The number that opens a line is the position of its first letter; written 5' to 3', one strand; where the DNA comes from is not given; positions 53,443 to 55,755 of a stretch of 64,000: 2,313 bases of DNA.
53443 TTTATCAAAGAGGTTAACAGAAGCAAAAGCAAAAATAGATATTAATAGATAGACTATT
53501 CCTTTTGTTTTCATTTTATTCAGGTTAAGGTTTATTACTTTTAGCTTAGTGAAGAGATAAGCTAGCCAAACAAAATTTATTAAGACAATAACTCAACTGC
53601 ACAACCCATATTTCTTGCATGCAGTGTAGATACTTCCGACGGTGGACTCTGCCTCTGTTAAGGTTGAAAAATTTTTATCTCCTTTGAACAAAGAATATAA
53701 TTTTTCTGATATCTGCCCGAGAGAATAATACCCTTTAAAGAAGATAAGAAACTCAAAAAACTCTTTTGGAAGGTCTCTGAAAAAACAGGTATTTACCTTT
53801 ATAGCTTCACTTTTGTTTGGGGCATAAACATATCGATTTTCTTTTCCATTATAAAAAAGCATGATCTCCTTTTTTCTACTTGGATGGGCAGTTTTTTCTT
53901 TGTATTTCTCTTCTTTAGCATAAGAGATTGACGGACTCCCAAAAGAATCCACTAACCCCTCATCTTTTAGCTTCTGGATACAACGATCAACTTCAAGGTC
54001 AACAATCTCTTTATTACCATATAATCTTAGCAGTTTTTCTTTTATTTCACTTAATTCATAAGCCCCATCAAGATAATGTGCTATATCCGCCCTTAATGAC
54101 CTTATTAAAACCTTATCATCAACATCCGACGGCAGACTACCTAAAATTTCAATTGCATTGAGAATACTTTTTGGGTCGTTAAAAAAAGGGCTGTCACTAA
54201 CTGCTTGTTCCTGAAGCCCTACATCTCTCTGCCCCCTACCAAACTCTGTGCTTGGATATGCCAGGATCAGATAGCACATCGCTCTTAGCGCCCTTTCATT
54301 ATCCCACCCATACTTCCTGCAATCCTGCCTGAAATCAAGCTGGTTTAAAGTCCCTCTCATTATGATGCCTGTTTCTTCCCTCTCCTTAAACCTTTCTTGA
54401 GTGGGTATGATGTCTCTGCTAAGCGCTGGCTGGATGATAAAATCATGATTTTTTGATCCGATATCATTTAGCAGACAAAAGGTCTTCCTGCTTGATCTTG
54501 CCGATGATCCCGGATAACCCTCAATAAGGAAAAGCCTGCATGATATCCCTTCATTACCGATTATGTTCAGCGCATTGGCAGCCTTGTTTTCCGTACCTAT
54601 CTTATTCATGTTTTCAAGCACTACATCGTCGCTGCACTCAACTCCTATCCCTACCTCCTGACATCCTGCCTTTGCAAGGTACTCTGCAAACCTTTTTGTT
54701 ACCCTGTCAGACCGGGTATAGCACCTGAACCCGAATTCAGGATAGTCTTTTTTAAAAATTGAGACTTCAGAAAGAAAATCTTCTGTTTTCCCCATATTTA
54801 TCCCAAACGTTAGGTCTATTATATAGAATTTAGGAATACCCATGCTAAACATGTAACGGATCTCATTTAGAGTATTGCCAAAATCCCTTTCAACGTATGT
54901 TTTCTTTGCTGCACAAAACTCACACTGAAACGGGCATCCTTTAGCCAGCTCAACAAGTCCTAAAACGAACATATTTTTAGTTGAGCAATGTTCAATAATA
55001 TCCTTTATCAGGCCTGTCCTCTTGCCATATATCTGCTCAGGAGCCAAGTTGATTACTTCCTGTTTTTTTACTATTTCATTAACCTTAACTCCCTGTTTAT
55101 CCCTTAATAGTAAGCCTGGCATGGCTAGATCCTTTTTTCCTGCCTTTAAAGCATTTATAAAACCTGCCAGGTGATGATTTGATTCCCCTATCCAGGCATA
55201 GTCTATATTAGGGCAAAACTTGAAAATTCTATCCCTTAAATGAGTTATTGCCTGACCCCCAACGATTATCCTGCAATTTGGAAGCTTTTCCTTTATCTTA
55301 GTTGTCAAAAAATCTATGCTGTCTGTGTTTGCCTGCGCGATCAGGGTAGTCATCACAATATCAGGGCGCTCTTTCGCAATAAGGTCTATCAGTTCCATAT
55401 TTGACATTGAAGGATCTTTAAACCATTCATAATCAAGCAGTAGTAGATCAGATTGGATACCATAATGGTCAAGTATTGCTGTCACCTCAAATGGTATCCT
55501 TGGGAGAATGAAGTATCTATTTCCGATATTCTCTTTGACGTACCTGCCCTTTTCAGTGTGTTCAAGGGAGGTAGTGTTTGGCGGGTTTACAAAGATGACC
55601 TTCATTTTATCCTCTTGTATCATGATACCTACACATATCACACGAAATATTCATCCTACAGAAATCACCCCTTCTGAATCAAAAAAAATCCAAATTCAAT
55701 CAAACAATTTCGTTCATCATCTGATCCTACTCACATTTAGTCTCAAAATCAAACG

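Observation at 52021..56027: Candidate RiPP-like cluster: tandem CECRxE micro-ORFs, a B12-radical SAM gene and a DMT exporter, all on the minus strand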

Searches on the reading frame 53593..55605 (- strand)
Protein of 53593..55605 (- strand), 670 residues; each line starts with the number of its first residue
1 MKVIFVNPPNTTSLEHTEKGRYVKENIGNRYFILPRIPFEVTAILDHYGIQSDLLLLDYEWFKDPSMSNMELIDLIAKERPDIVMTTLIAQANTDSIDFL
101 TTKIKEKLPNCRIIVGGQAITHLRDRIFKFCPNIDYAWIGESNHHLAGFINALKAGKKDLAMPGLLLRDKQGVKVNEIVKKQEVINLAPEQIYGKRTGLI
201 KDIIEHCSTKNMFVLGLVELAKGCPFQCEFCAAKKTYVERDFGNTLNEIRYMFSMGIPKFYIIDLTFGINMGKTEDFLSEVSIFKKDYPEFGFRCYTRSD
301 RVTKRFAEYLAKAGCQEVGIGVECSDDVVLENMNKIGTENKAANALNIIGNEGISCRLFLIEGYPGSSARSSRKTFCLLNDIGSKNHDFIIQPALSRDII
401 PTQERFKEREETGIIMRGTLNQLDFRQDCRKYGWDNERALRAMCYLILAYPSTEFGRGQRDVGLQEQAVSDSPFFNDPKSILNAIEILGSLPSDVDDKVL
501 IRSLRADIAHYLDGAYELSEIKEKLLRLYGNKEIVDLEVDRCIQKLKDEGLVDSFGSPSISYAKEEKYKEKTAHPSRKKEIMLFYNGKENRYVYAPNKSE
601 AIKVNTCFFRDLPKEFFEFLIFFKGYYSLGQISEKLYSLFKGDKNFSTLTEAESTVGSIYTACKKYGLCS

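Call 6: search_protein_families(library=pfam, proteins=[window:53593-55605:-], max_evalue=0.01)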
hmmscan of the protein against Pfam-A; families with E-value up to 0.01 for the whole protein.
window:53593-55605:- (670 aa): 2 families
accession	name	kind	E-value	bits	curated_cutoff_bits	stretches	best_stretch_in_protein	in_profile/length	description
PF04055.27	Radical_SAM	-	2.4e-13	51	29.5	1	219-361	2-148/166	Radical SAM superfamily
PF02310.24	B12-binding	-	8e-08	32.6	32.1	1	43-147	22-118/121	B12 binding domain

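Call 7: search_protein_families(library=ncbifam, proteins=[window:53593-55605:-], max_evalue=0.01)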
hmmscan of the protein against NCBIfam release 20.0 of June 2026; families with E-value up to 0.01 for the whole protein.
window:53593-55605:- (670 aa): 22 families
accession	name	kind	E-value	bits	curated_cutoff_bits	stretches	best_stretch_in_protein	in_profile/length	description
TIGR04479.1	bcpD_PhpK_rSAM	subfamily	1.6e-25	89.5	600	1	70-382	100-409/504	PhpK family radical SAM P-methyltransferase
TIGR02026.1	BchE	equivalog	3.5e-20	72.3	481.35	1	66-358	49-341/497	magnesium-protoporphyrin IX monomethyl ester anaerobic oxidative cyclase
TIGR04385.1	B12_rSAM_cofa1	equivalog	5.4e-16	58.8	450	1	103-382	92-364/438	B12 lower ligand biosynthesis radical SAM protein BzaD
TIGR04072.2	rSAM_ladder_B12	equivalog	2e-15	56.3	360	1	98-376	87-343/443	lipid biosynthesis B12-binding/radical SAM protein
TIGR04013.1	B12_SAM_MJ_1487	hypoth_equivalog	3.4e-15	55.8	251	1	64-386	26-337/382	TIGR04013 family B12-binding domain/radical SAM domain-containing protein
NF050148.1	rSAM_ApyD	equivalog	2.1e-14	52.8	750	1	76-381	70-365/645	RiPP biosynthesis radical SAM protein ApyD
TIGR04367.1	HpnR_B12_rSAM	equivalog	2.2e-14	52.9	650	1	69-361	49-332/490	hopanoid C-3 methylase HpnR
TIGR03975.1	rSAM_ocin_1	subfamily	9.2e-12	44.2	281.85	1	73-375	121-423/606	RiPP maturation radical SAM C-methyltransferase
NF033712.0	B12_rSAM_KedN5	subfamily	6.8e-11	41.1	700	1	73-374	55-362/624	KedN5 family methylcobalamin-dependent radical SAM C-methyltransferase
NF038361.1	rSAM_Sden_1168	equivalog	1e-10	40.8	575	1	66-415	126-479/560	Sden_1168 family B12-binding radical SAM P-methyltransferase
NF040542.1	rSAM_RCCLKC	equivalog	2.5e-09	36.8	450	1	100-355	68-323/423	arsinothricin biosynthesis radical SAM protein ArsL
TIGR04295.1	B12_rSAM_oligo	hypoth_equivalog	8.8e-09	34.5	400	1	217-334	202-313/422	TIGR04295 family B12-binding domain-containing radical SAM protein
TIGR04428.1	B12_rSAM_trp_MT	equivalog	6.9e-08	31.3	500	1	113-332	98-342/558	tryptophan 2-C-methyltransferase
TIGR03471.1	HpnJ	equivalog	7.7e-08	31.6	577.6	1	83-384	72-367/472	hopanoid biosynthesis associated radical SAM protein HpnJ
TIGR04190.1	B12_SAM_Ta0216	equivalog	2.1e-07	29.9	500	1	104-244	103-248/554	TIGR04190 family B12-binding domain/radical SAM domain protein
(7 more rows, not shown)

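Call 9: find_related_loci(query=window:53593-55605:-, collection=genome_contigs, flank=10000)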
Query window:53593-55605:- (670 aa) in genome_contigs; peptide patterns used: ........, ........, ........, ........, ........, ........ (x = any residue, [..] = any of these).
600 stretches matched a pattern (row limit reached: there are more); 405 encode a relative of the query (tblastn E <= 1e-3); the best 80 are kept; 80 distinct loci.
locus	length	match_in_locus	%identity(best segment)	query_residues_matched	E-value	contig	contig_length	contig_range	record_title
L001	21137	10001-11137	26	59-455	2e-14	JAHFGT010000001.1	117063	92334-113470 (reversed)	MAG: Candidatus Omnitrophota bacterium isolate nzgw321 NODE_185_length_117064_cov_4.152681, whole genome shotgun sequenc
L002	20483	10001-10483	27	221-379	8e-14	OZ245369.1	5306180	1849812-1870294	MAG: Desulfobacteraceae bacterium isolate eda27e51-6729-4144-ada2-54b8f0e2c651 genome assembly, chromosome: 1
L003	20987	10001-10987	23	17-385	2e-11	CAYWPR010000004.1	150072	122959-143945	MAG TPA_asm: uncultured Myxococcales bacterium isolate SRP189682_co2_70 genome assembly, contig: NODE_39_length_150072_c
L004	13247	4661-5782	23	32-422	1e-10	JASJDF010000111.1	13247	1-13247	MAG: Xenococcaceae cyanobacterium MO_188.B19 MO_188.c_5358, whole genome shotgun sequence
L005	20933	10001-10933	24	104-421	4e-10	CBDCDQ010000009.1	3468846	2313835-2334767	MAG: Acidobacteriaceae bacterium isolate 196861bd-9626-4b6c-a7fd-07fe8f0db935 genome assembly, contig: contig_7, whole g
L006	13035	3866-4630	23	113-400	4e-10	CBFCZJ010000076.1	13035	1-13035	MAG TPA_asm: uncultured Desulfobacterales bacterium isolate SRR6194934_metabat2_34 genome assembly, contig: ERZ781394.16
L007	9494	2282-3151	20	82-378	1e-9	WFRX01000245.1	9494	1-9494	MAG: bacterium isolate S015_6 k151_350714, whole genome shotgun sequence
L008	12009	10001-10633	23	218-422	2e-9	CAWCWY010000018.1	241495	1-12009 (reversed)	MAG: uncultured cyanobacterium isolate MFD03250.bin.2.89 genome assembly, contig: contig_19678, whole genome shotgun seq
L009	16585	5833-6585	23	93-368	2e-9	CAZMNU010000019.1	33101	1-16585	MAG TPA_asm: uncultured Desulfobulbus sp. isolate binchicken_co59_47 genome assembly, contig: NODE_2386_length_33101_cov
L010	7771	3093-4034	21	17-371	3e-9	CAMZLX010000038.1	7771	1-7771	uncultured Zetaproteobacteria bacterium isolate TAG_MAG_00014 genome assembly, contig: TAG_MAG_00014_000000000059, whole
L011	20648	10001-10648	23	218-421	3e-9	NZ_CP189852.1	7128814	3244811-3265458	Aliinostoc sp. HNIBRCY26 chromosome, complete genome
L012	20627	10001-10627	23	218-414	4e-9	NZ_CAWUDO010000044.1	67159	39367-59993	Nostoc sp. CCY 9925 isolate Nostoc CCY 9925 NODE_44_length_67159_cov_121.979331, whole genome shotgun sequence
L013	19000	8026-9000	23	41-375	5e-9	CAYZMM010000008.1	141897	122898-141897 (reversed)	MAG TPA_asm: uncultured Thermodesulfobacteriota bacterium isolate SRP141376_co2_50 genome assembly, contig: NODE_262_len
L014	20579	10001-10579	24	211-395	5e-9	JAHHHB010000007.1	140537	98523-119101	MAG: Desmonostoc geniculatum HA4340-LM1 scaffold_73_c1, whole genome shotgun sequence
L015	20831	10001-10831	23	83-383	5e-9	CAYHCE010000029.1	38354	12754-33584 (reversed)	MAG TPA_asm: uncultured bacterium isolate ERP119294_co4_95 genome assembly, contig: NODE_829_length_38354_cov_12.635004,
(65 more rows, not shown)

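Call 10: find_homologous_proteins(query=window:53593-55605:-, max_evalue=0.00001)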
Query window:53593-55605:- (670 aa): 33 proteins with E <= 0.00001 among 8000 candidates.
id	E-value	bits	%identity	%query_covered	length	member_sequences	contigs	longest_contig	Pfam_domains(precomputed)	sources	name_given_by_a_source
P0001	0.0e+0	1541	100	100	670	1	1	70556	PF04055.28,PF02310.25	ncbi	-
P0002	4.5e-220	750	50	100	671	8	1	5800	PF04055.28,PF02310.25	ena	-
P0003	1.7e-212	725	48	100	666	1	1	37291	PF04055.28,PF02310.25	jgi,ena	-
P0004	3.2e-209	715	49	100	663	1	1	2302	PF04055.28,PF02310.25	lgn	-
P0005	5.3e-209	714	49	100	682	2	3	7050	PF04055.28,PF02310.25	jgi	-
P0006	5.8e-207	707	48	100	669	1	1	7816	PF04055.28,PF02310.25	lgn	-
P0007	5.7e-204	697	47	100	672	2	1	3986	PF04055.28,PF02310.25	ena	-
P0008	3.1e-199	682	47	100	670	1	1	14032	PF04055.28,PF02310.25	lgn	-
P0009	5.1e-198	678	47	100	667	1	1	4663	PF04055.28,PF02310.25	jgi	-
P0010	1.5e-197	676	46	100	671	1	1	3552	PF04055.28,PF02310.25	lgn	-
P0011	1.7e-196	673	48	100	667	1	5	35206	PF04055.28,PF02310.25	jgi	-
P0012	1.2e-195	670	46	100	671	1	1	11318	PF04055.28,PF02310.25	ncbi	-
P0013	8.4e-194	664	45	100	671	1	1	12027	PF04055.28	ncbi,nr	ncbi:MAG TPA: radical SAM protein [Candidatus Nanoarchaeia archaeon]|nr:radical SAM protein [Candida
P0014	1.1e-192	660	46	100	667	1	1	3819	PF04055.28,PF02310.25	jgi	-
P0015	2.6e-185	636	45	100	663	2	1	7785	PF04055.28,PF02310.25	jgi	jgi:radical SAM superfamily enzyme YgiQ (UPF0313 family)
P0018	1.9e-176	606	43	100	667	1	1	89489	PF04055.28,PF02310.25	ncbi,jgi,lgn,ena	ncbi:MAG: radical SAM protein [Candidatus Aenigmatarchaeota archaeon]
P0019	2.3e-176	606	42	99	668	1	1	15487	PF04055.28,PF02310.25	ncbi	-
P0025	6.1e-141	489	38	100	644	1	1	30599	PF04055.28,PF02310.25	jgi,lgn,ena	-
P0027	6.1e-135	469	46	70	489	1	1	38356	PF04055.28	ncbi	-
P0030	7.8e-70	254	34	71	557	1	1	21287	PF04055.28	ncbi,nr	ncbi:radical SAM protein [Candidatus Woesearchaeota archaeon]|nr:radical SAM protein [Candidatus Woe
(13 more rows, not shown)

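Call 11: find_encoding_contigs(protein=P0018, flank=10000, max_places=2)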
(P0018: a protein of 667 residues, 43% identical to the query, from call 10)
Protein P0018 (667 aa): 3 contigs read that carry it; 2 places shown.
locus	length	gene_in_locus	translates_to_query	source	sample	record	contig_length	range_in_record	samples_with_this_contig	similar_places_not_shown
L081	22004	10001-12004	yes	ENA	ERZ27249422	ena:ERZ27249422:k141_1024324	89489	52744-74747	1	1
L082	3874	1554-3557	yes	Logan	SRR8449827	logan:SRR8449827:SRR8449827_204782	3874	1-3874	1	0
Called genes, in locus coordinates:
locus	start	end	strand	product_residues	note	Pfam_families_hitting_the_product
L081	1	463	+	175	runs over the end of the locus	-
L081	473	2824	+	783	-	PF11304:DUF3106 (weak)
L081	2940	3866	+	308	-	PF01073:3Beta_HSD, PF01370:Epimerase, PF02719:Polysacc_synt_2, PF04321:RmlD_sub_bind, PF08659:KR (faint), PF13460:NAD_binding_10, PF16363:GDP_Man_Dehyd, PF07993:NAD_binding_4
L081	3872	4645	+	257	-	PF01884:PcrB, PF00478:IMPDH (faint), PF00977:His_biosynth, PF01180:DHO_dh (weak)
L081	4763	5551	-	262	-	PF01478:Peptidase_A24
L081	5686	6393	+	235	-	PF01255:Prenyltransf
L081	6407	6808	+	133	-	PF04140:ICMT (weak), PF04191:PEMT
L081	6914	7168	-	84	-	-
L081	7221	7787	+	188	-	PF08704:GCD14, PF06325:PrmA (weak), PF13847:Methyltransf_31, PF08241:Methyltransf_11 (weak), PF08242:Methyltransf_12 (weak), PF13649:Methyltransf_25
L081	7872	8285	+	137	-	-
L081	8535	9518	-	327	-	PF01037:AsnC_trans_reg (faint), PF01047:MarR (faint), PF08279:HTH_11 (faint), PF12802:MarR_2 (faint), PF13404:HTH_AsnC-type, PF13412:HTH_24, PF13404:HTH_AsnC-type, PF13412:HTH_24, +3 more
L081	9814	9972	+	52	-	-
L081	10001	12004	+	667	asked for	PF02310:B12-binding, PF04055:Radical_SAM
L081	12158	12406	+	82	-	PF04014:MazE_antitoxin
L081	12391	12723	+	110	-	PF02452:PemK_toxin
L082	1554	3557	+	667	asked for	PF02310:B12-binding, PF04055:Radical_SAM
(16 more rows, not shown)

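Call 12: find_encoding_contigs(protein=P0003, flank=10000, max_places=2)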
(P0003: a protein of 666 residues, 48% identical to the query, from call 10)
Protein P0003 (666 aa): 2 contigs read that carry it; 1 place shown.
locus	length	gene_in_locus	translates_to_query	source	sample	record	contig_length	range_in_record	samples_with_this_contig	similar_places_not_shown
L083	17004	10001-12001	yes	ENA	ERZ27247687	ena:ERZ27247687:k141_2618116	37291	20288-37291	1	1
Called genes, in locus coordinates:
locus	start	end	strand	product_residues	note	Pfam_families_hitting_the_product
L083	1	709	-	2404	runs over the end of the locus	-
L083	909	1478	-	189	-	-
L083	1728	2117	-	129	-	PF01894:YjbQ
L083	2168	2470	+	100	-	-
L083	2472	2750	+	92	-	PF04010:DUF357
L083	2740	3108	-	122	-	-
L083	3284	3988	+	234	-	PF00696:AA_kinase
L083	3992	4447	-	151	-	-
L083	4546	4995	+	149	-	PF01876:RNase_P_p30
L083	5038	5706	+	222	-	PF04967:HTH_10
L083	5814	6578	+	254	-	-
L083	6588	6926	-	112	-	-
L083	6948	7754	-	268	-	PF01875:Memo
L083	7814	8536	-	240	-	-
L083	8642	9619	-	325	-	PF01022:HTH_5 (faint), PF01047:MarR (faint), PF12802:MarR_2 (faint), PF13404:HTH_AsnC-type, PF13412:HTH_24, PF13404:HTH_AsnC-type, PF13412:HTH_24, PF08279:HTH_11 (weak), +3 more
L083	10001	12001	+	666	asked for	PF02310:B12-binding (weak), PF04055:Radical_SAM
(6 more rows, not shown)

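Call 13: find_encoding_contigs(protein=P0011, flank=10000, max_places=2)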
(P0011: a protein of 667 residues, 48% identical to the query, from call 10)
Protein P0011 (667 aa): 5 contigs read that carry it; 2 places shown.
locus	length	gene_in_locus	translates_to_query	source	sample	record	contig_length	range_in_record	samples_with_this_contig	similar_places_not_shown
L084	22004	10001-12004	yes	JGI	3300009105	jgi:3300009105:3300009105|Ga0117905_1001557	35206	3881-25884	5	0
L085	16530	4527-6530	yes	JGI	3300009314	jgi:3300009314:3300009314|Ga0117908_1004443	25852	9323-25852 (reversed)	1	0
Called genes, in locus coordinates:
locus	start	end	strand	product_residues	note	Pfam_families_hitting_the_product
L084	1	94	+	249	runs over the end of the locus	PF01978:TrmB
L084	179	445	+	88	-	-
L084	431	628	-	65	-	-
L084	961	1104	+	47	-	PF18930:DUF5679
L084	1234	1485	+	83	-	-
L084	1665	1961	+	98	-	PF04242:DUF424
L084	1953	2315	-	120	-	-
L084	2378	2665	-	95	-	-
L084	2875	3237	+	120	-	PF01176:eIF-1a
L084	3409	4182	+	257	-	PF01738:DLH (faint), PF02129:Peptidase_S15, PF12146:Hydrolase_4, PF20408:Abhydrolase_11 (faint), PF00561:Abhydrolase_1, PF00326:Peptidase_S9, PF10142:PhoPQ_related (weak)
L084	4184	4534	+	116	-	-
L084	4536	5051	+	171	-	PF21800:KH_KRR1_2nd, PF22891:KH_PNO1_2nd, PF00013:KH_1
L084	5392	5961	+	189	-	PF14512:TM1586_NiRdase, PF00881:Nitroreductase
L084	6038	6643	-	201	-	-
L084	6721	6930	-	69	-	-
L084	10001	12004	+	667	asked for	PF02310:B12-binding, PF04055:Radical_SAM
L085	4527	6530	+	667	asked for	PF02310:B12-binding, PF04055:Radical_SAM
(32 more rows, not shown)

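Call 14: find_encoding_contigs(protein=P0025, flank=10000, max_places=2)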
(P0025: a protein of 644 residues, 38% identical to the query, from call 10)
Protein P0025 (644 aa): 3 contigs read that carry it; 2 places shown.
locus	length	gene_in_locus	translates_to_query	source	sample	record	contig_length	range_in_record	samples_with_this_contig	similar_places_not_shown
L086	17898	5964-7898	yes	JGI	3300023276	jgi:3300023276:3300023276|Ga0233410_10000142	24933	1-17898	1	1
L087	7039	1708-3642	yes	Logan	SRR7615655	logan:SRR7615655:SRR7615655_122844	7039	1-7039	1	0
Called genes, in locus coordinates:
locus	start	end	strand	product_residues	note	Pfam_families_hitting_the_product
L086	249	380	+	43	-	-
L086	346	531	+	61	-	-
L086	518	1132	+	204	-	PF01555:N6_N4_Mtase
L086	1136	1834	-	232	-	PF13707:RloB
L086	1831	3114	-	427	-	PF13175:AAA_15 (weak), PF13304:AAA_21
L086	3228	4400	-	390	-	-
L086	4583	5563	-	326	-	PF01022:HTH_5 (faint), PF01047:MarR (faint), PF02082:Rrf2 (faint), PF08279:HTH_11 (faint), PF13404:HTH_AsnC-type, PF13412:HTH_24, PF13412:HTH_24, PF13404:HTH_AsnC-type, +4 more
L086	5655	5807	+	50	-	-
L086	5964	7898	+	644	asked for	PF02310:B12-binding (weak), PF04055:Radical_SAM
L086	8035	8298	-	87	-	-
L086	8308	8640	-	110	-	-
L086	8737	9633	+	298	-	PF04014:MazE_antitoxin (weak)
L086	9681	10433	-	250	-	PF01978:TrmB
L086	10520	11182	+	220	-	-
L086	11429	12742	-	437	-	-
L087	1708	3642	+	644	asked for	PF02310:B12-binding (weak), PF04055:Radical_SAM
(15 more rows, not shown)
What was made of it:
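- They are very short, and the gene callers for these contigs called few of them (calls 11-14).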

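Call 24: find_related_loci(query=A1, collection=metagenome_contigs, flank=6000)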
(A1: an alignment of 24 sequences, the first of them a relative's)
Query A1 (670 aa) in metagenome_contigs; peptide patterns used: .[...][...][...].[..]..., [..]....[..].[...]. (x = any residue, [..] = any of these).
541 stretches matched a pattern; 287 encode a relative of the query (tblastn E <= 1e-3); the best 80 are kept; 80 distinct loci.
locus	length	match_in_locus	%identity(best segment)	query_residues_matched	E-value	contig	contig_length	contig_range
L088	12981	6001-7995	48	1-669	0e+0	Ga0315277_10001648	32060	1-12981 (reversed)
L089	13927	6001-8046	44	1-669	0e+0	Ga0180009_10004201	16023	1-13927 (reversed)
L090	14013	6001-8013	50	1-670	0e+0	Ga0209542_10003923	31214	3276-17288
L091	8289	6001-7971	44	1-659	0e+0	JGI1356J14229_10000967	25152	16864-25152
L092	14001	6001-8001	43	1-670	0e+0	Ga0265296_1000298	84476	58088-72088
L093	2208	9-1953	48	2-669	0e+0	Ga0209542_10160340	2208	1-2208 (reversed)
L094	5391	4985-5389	56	1-133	6e-43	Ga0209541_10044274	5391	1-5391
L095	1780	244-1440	27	1-417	6e-28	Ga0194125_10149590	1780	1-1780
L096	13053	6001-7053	24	1-376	1e-25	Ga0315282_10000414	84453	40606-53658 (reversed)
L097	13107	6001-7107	26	1-382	6e-25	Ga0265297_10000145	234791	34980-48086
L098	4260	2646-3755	25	1-384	5e-25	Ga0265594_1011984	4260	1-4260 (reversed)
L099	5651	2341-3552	25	1-423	2e-24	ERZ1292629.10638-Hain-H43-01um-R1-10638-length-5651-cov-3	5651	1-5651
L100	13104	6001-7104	24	1-375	4e-23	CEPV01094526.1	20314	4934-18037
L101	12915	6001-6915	25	71-382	7e-23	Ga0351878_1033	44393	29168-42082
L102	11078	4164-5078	25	71-382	7e-23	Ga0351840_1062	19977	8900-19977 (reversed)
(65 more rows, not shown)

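Call 44: predict_structure(alignment_id=A1)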
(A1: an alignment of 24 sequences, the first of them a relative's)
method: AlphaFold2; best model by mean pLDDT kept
length: 670 residues; sequences in the alignment: 24
mean_pLDDT: 87.7   pTM: 0.87
mean pLDDT of the five models: 87.7, 85.6, 84.6, 84.4, 78.5
residues with pLDDT >= 90: 389; 70-90: 211; 50-70: 70; < 50: 0
segments of 3 or more residues with pLDDT < 50: none
pLDDT, mean of each block of 10 residues (from residue 1): 93 75 71 92 92 95 91 96 94 92 97 93 91 93 84 88 88 84 77 94 95 92 73 72 92 97 86 93 96 92 95 95 72 67 92 91 71 90 91 71 84 88 82 80 89 68 92 82 90 90 96 94 96 95 92 89 60 81 93 81 82 95 94 97 93 97 90
secondary structure, 60 per line:
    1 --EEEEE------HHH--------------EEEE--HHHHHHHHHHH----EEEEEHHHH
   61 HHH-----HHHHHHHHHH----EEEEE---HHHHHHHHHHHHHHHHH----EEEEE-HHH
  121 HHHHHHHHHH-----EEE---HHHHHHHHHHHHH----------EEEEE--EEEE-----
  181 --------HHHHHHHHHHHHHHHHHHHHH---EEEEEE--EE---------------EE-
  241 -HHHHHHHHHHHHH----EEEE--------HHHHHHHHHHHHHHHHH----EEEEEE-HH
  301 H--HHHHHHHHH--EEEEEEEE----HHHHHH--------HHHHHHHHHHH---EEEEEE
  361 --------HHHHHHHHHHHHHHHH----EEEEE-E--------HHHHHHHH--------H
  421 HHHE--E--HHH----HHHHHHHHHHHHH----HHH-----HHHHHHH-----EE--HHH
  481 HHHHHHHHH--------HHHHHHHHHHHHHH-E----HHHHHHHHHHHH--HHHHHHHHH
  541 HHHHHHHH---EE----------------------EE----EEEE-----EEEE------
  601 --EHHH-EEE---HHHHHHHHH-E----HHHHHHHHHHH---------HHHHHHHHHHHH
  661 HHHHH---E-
elements in order: E3-7 E31-34 H37-47 E52-56 H57-63 H69-78 E83-87 H91-107 E112-116 H118-130 E136-138 H142-154 E165-169 E172-175 H189-209 E213-218 H242-254 E259-262 H271-287 E292-297 H304-312 E315-322 H327-332 H341-351 E355-360 H369-384 E389-393 H404-411 H420-423 H437-449 H462-468 H478-489 H498-511 H518-529 H532-548 E582-585 E591-594 E608-610 H614-622 H629-639 H649-665
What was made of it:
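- The model has pLDDT 87.7 (call 44).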
